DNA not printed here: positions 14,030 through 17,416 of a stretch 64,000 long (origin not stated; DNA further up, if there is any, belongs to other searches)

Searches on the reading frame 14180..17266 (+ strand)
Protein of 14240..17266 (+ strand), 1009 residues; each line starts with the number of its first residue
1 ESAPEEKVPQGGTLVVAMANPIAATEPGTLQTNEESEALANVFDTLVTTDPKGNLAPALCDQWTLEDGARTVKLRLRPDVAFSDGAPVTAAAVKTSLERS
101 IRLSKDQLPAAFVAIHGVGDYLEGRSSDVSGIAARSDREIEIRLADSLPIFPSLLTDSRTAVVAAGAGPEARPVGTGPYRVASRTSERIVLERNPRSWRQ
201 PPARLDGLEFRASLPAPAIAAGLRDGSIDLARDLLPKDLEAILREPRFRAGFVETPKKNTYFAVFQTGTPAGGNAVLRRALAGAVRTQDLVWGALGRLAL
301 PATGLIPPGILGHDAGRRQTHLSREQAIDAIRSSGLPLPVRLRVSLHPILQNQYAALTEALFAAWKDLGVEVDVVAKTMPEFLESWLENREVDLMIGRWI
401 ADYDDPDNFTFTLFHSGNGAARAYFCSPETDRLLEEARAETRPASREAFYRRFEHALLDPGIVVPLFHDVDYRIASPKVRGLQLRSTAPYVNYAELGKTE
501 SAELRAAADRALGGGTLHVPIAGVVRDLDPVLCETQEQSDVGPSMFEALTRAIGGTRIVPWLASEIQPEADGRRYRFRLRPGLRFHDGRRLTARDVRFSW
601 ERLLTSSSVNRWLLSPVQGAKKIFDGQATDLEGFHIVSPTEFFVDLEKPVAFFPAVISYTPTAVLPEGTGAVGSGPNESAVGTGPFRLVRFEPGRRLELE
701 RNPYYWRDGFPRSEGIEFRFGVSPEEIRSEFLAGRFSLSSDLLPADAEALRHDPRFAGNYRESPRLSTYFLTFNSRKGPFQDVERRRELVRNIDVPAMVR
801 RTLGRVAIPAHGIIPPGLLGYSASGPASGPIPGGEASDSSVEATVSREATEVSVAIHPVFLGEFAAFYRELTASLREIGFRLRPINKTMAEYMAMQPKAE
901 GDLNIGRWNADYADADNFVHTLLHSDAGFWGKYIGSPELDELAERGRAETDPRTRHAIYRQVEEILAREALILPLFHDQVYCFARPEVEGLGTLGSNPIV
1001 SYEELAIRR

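Call 40: search_protein_representatives(protein=window:14240-17266:+)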
Query: 1009 residues. Proteins with E-value up to 0.001 (for the whole library): 47452; up to 1e-10: 17613; up to 1e-30: 980. The best 150 are listed.
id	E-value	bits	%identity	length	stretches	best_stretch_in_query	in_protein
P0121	0.0e+00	1093.4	53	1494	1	3-1008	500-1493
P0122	0.0e+00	1093.1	53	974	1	33-1008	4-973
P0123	0.0e+00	1089.4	52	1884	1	2-1008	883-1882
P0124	3.2e-291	985.4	47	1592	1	3-1008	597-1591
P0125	6.5e-276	934.7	49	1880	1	5-1007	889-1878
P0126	1.4e-270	917.1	45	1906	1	5-1007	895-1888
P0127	2.7e-266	902.9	46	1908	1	6-1007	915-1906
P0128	3.1e-266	902.6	48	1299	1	2-1005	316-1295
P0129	9.1e-265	897.8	49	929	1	6-879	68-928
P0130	1.9e-262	890.1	47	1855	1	7-1007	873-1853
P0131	1.5e-260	883.8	47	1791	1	5-1006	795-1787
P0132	4.3e-260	882.3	47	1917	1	1-1009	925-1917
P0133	8.1e-257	871.5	43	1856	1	1-1007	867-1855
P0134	3.7e-256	869.3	45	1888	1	2-1009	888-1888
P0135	8.4e-255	864.8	45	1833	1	2-1006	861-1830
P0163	9.0e-220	748.8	40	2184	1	7-1008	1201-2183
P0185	1.5e-177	609.1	38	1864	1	12-1009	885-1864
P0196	1.3e-155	536.5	35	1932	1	3-1007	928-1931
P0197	2.9e-146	505.5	37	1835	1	9-1009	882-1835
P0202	1.9e-138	479.7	33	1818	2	2-831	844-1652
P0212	1.2e-130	453.8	47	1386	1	508-1007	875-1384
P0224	3.0e-119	416.1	45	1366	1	512-1008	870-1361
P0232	9.1e-114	398.0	43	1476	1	514-1002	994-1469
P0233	1.7e-113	397.1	43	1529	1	507-1009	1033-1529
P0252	2.9e-102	359.9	35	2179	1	8-1003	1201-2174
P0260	1.0e-98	348.1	40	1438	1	490-997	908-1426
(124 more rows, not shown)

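Call 41: list_cluster_members(proteins=[P0163, P0252, P0196, P0202, P0212, P0232, P0233, P0185, P0197, P0260])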
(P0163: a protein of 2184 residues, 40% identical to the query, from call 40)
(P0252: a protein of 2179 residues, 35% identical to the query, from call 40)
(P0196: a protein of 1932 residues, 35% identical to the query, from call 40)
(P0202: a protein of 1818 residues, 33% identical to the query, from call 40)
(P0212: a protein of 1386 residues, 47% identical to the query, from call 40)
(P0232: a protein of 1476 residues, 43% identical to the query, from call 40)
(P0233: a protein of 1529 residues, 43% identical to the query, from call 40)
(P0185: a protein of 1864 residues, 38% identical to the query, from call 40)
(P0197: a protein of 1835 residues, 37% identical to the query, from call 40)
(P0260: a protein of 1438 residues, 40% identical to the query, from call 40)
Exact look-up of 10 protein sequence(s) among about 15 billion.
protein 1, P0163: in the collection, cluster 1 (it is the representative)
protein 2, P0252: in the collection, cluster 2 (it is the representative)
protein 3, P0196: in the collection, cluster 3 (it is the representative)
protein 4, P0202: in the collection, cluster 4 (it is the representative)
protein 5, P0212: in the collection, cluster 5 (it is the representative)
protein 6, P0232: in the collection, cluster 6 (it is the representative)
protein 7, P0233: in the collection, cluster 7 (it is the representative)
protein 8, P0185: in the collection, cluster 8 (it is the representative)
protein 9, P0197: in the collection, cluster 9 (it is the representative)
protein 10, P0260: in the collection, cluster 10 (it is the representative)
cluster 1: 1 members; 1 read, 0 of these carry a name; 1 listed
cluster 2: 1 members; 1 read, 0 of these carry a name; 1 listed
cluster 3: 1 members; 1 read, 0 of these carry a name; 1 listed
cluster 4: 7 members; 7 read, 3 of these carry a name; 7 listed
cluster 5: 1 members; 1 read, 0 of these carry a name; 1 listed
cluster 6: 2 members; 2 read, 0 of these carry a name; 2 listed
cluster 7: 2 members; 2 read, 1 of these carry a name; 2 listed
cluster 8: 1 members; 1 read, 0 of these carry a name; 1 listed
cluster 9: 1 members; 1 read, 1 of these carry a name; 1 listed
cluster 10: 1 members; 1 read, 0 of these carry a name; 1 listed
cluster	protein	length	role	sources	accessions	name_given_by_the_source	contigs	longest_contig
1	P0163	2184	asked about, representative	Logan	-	-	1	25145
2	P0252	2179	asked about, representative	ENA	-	-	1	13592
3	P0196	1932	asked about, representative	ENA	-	-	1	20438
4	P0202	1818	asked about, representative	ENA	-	-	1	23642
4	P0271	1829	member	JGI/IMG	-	ABC-type transport system substrate-binding protein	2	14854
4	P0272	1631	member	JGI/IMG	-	ABC-type transport system substrate-binding protein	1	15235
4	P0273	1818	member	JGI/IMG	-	ABC-type transport system substrate-binding protein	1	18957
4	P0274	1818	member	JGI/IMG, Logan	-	-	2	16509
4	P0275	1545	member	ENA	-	-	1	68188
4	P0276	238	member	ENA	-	-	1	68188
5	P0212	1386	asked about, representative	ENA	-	-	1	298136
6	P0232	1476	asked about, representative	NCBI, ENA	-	-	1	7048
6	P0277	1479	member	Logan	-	-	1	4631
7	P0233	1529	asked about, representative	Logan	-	-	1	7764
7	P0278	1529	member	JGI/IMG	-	ABC-type transport system substrate-binding protein/serine/threonine protein kinase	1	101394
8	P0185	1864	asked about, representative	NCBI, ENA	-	-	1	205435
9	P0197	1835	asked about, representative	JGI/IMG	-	ABC-type transport system substrate-binding protein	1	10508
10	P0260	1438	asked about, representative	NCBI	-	-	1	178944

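Call 45: find_related_loci(query=A2, collection=genome_contigs, flank=6000)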
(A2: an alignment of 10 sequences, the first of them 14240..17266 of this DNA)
Query A2 (1009 aa) in genome_contigs; peptide patterns used: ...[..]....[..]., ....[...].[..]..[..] (x = any residue, [..] = any of these).
530 stretches matched a pattern; 331 encode a relative of the query (tblastn E <= 1e-3); the best 80 are kept; 73 distinct loci.
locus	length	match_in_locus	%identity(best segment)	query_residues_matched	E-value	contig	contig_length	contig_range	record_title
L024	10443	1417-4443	86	1-1009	0e+0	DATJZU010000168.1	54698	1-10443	MAG TPA_asm: Thermoanaerobaculia bacterium isolate SMAG_U15186 k141_1457168, whole genome shotgun sequence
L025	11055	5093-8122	79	1-1009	0e+0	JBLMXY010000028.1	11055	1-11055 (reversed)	MAG: Acidobacteriota bacterium isolate MAG243 PRJNA957066_bin25_renamed_27, whole genome shotgun sequence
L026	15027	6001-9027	75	1-1009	0e+0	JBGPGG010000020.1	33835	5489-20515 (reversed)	MAG: Thermoanaerobaculia bacterium isolate OBJ_0618_7090110_48 k141_10518002_length_33835_cov_17.1904, whole genome shot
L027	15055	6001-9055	89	1-1009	0e+0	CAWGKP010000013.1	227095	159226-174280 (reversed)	MAG: uncultured Acidobacteriota bacterium isolate MFD00822.bin.2.174 genome assembly, contig: contig_70231, whole genome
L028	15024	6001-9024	74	1-1009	0e+0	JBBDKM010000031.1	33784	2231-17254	MAG: Thermoanaerobaculia bacterium isolate LejiaA_69_48 Lejia_A_2028_length_33784_cov_28, whole genome shotgun sequence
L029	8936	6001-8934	75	2-1005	0e+0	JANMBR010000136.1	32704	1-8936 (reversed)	MAG: Acidobacteriota bacterium isolate OTE_1_metabat_297 OTE_1_k141_228096, whole genome shotgun sequence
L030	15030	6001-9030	73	1-1009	0e+0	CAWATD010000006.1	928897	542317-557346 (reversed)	MAG: uncultured Acidobacteriota bacterium isolate MFD02134.bin.2.124 genome assembly, contig: contig_8633, whole genome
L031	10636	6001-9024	73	1-1009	0e+0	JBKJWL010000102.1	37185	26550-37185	MAG: Thermoanaerobaculia bacterium isolate swi_bin.135 k127_9914407, whole genome shotgun sequence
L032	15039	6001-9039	72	1-1009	0e+0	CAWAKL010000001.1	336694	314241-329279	MAG: uncultured Acidobacteriota bacterium isolate MFD02360.bin.3.432 genome assembly, contig: contig_16231, whole genome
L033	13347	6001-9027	72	1-1009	0e+0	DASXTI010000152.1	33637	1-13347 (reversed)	MAG TPA_asm: Thermoanaerobaculia bacterium isolate SMAG_U4688 k141_1495617, whole genome shotgun sequence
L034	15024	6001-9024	71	1-1009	0e+0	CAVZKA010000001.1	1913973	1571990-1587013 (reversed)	MAG: uncultured Acidobacteriota bacterium isolate MFD05442.bin.1.110 genome assembly, contig: contig_10130, whole genome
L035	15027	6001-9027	72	1-1009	0e+0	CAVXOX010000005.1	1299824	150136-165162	MAG: uncultured Acidobacteriota bacterium isolate MFD00822.bin.1.216 genome assembly, contig: contig_35723, whole genome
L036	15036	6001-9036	71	1-1009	0e+0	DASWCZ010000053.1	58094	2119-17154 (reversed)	MAG TPA_asm: Thermoanaerobaculia bacterium isolate SMAG_U2722 k141_598124, whole genome shotgun sequence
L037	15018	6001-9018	70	5-1009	0e+0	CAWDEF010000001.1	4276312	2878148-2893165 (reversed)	MAG: uncultured Acidobacteriota bacterium isolate MFD04944.bin.1.1 genome assembly, contig: contig_18256, whole genome s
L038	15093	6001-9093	69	1-1009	0e+0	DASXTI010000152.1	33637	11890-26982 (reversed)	MAG TPA_asm: Thermoanaerobaculia bacterium isolate SMAG_U4688 k141_1495617, whole genome shotgun sequence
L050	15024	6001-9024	72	1-1009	0e+0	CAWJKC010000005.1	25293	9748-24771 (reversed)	MAG: uncultured Acidobacteriota bacterium isolate MFD05513.bin.2.40 genome assembly, contig: contig_37166, whole genome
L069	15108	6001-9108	63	5-1009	0e+0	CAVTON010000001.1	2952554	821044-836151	MAG: uncultured Acidobacteriota bacterium isolate MFD00822.bin.1.116 genome assembly, contig: contig_51131, whole genome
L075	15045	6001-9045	63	3-1009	0e+0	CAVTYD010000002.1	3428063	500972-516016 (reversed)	MAG: uncultured Acidobacteriota bacterium isolate MFD06714.bin.2.31 genome assembly, contig: contig_15739, whole genome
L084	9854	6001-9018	61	1-1009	0e+0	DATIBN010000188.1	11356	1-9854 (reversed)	MAG TPA_asm: Thermoanaerobaculia bacterium isolate SMAG_U16291 k141_1445294, whole genome shotgun sequence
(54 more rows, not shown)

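Call 53: search_protein_families(library=pfam, proteins=[L035:9082-11763:+, L050:9455-10273:+, L050:10478-11389:+, L075:12547-13407:+, L032:910-4179:-, L084:1233-3245:+, L050:13714-15024:+, L069:13465-15108:+, L035:11966-12610:+], max_evalue=0.0001)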
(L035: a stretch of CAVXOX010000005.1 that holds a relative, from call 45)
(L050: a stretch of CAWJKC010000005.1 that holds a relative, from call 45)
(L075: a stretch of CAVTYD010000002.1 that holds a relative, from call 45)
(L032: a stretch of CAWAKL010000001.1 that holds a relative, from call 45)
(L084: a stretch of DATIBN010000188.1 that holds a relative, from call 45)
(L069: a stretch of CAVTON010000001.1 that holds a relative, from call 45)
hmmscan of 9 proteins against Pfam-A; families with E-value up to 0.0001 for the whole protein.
L035:9082-11763:+ (893 aa): 0 families

L050:9455-10273:+ (272 aa): 0 families

L050:10478-11389:+ (303 aa): 0 families

L075:12547-13407:+ (286 aa): 1 family
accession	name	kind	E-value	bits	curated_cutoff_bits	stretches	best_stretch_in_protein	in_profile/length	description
PF03965.22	Penicillinase_R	-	1.6e-25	90.1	22.6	1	166-280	1-115/115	Penicillinase repressor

L032:910-4179:- (1089 aa): 1 family
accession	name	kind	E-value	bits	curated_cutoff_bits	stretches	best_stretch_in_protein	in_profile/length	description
PF05872.18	HerA_C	-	2.9e-05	23.4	22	0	330-372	22-64/502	Helicase HerA-like C-terminal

L084:1233-3245:+ (670 aa): 0 families

L050:13714-15024:+ (437 aa): 0 families

L069:13465-15108:+ (548 aa): 3 families
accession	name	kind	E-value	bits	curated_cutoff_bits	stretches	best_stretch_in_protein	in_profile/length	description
PF05569.17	Peptidase_M56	-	6.2e-21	75.3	31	1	86-275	101-295/296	BlaR1 peptidase M56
PF07719.23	TPR_2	-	6.7e-09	35.6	27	0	429-454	4-29/34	Tetratricopeptide repeat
PF00515.34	TPR_1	-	1.7e-07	31.2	27.8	0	429-454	4-29/34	Tetratricopeptide repeat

L035:11966-12610:+ (214 aa): 0 families

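Call 54: predict_structure(alignment_id=A1)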
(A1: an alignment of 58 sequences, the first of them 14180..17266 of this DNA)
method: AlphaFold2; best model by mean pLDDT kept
length: 1029 residues; sequences in the alignment: 58
mean_pLDDT: 81.6   pTM: 0.51
mean pLDDT of the five models: 81.6, 81.0, 76.2, 68.6, 66.5
residues with pLDDT >= 90: 357; 70-90: 516; 50-70: 85; < 50: 71
segments of 3 or more residues with pLDDT < 50: 1-8, 17-25, 332-336, 521-532, 839-867
pLDDT, mean of each block of 10 residues (from residue 1): 44 50 54 88 86 85 87 79 91 94 93 94 86 92 93 95 91 88 72 89 90 89 88 87 90 82 79 76 92 93 86 77 74 50 88 92 90 85 93 85 75 88 65 83 89 88 80 89 87 85 61 78 30 76 86 80 90 61 89 91 90 95 85 87 87 95 91 78 87 71 90 90 87 92 89 91 81 81 74 91 90 88 77 64 31 27 45 91 86 90 88 85 84 59 82 90 84 79 90 85 88 69 84
secondary structure, 60 per line:
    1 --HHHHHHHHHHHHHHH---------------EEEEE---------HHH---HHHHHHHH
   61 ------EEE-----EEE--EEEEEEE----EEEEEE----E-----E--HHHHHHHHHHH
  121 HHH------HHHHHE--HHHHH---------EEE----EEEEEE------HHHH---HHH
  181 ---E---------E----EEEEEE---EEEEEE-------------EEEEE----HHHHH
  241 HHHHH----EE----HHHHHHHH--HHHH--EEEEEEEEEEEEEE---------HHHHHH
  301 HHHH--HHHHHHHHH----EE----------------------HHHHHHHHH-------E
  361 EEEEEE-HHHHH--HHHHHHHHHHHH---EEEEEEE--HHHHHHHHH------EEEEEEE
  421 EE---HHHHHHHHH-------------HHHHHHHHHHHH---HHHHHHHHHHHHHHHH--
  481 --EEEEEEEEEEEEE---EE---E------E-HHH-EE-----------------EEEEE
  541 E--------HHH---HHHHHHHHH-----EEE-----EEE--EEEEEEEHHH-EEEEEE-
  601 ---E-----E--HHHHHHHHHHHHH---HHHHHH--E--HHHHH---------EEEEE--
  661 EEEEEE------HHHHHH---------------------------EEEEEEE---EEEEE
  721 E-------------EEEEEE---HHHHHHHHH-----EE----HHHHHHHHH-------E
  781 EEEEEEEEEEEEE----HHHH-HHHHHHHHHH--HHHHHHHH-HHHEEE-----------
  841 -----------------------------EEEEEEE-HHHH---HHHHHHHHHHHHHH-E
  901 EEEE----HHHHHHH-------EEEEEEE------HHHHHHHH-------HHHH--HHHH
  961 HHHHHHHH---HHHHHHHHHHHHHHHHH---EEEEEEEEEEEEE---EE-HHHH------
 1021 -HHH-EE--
elements in order (helices of 4 or more, strands of 3 or more residues): H3-17 E33-37 H53-60 E67-69 E75-77 E80-86 E91-96 H110-123 H130-134 H138-142 E152-154 E159-164 H171-174 E199-204 E208-213 E227-231 H236-245 H256-263 H266-269 E272-285 H295-304 H307-315 H344-352 E360-366 H368-372 H375-386 E390-396 H399-407 E414-422 H426-434 H448-459 H463-478 E483-495 E536-541 H556-564 E570-572 E578-580 E583-589 E594-599 H613-625 H629-634 H640-644 E654-658 E661-666 H673-678 E706-712 E716-721 E735-740 H744-752 H764-772 E780-793 H798-801 H803-812 H815-822 E827-829 E870-876 H878-881 H885-898 E900-904 H909-915 E923-929 H936-943 H951-954 H957-968 H972-988 E992-1004 H1011-1014

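Call 57: fold_search(model_id=the predicted structure, library=pdb)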
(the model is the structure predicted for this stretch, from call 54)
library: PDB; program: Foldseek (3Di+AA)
matches with E <= 10: 660; with E <= 0.001: 173
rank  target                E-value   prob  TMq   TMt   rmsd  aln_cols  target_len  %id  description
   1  8upi                  1.6e-35  1.00  0.44  0.85   3.3       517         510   21  Structure of a periplasmic peptide binding protein from Mesorhizobium sp. AP09 bound to aminoserine (released 2023-11-08)
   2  5u4o                  2.1e-34  1.00  0.39  0.78   4.8       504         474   21  A 2.05A X-Ray Structureof A Bacterial Extracellular Solute-binding Protein, family 5 for Bacillus anthracis str. Ames (released 2017-03-08)
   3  4toz_A                2.2e-34  1.00  0.39  0.71   5.9       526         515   21  MppA Periplasmic Murein Tripeptide Binding Protein, Unliganded Open Form (released 2015-06-10)
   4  4toz_B                3.3e-34  1.00  0.38  0.68   6.2       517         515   21  MppA Periplasmic Murein Tripeptide Binding Protein, Unliganded Open Form (released 2015-06-10)
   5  2z23_A                7.8e-34  1.00  0.44  0.84   3.4       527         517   21  Crystal structure of Y.pestis oligo peptide binding protein OppA with tri-lysine ligand (released 2007-10-30)
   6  9a37_MODEL_1_A        8.7e-34  1.00  0.41  0.74  14.2       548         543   23  Model of E. coli OppA by in-cell photo-crosslinking MS and deep learning (released 2023-02-24)
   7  1ola_A                1.1e-33  1.00  0.44  0.85   3.4       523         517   21  THE STRUCTURAL BASIS OF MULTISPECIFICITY IN THE OLIGOPEPTIDE-BINDING PROTEIN OPPA (released 1994-07-31)
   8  1b52_A                2.3e-33  1.00  0.44  0.85   3.5       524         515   22  OLIGO-PEPTIDE BINDING PROTEIN (OPPA) COMPLEXED WITH KTK (released 1999-01-20)
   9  6dth_A                3.2e-33  1.00  0.44  0.84   3.6       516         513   20  Crystal structure of Haemophilus influenzae OppA complex with RPPGFSPFR (released 2018-11-28)
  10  3tcf_A                4.9e-33  1.00  0.43  0.82   4.3       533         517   22  Crystal structure of E. coli OppA complexed with endogenous ligands (released 2011-10-12)
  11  6dtf_A                6.8e-33  1.00  0.43  0.83   3.6       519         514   21  Crystal structure of Haemophilus influenzae OppA complex with KKK (released 2018-11-28)
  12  6dtg_A                6.8e-33  1.00  0.43  0.81   4.3       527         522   21  Crystal structure of Haemophilus influenzae OppA complex with YLGANGRGGGS (released 2018-11-28)
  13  3o9p                  7.6e-33  1.00  0.43  0.84   3.3       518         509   21  The structure of the Escherichia coli murein tripeptide binding protein MppA (released 2011-07-06)
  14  5isu                  9.0e-33  1.00  0.40  0.77   4.6       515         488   19  2.2 Angstrom Crystal Structure of ABC Transporter Substrate Binding Protein CtaP (Lmo0135) from Listeria monocytogenes. (released 2016-03-23)
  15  6dqq_A                1.1e-32  1.00  0.43  0.82   4.1       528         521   20  Crystal structure of Haemophilus influenzae OppA complex with endogenous peptide (released 2018-11-28)
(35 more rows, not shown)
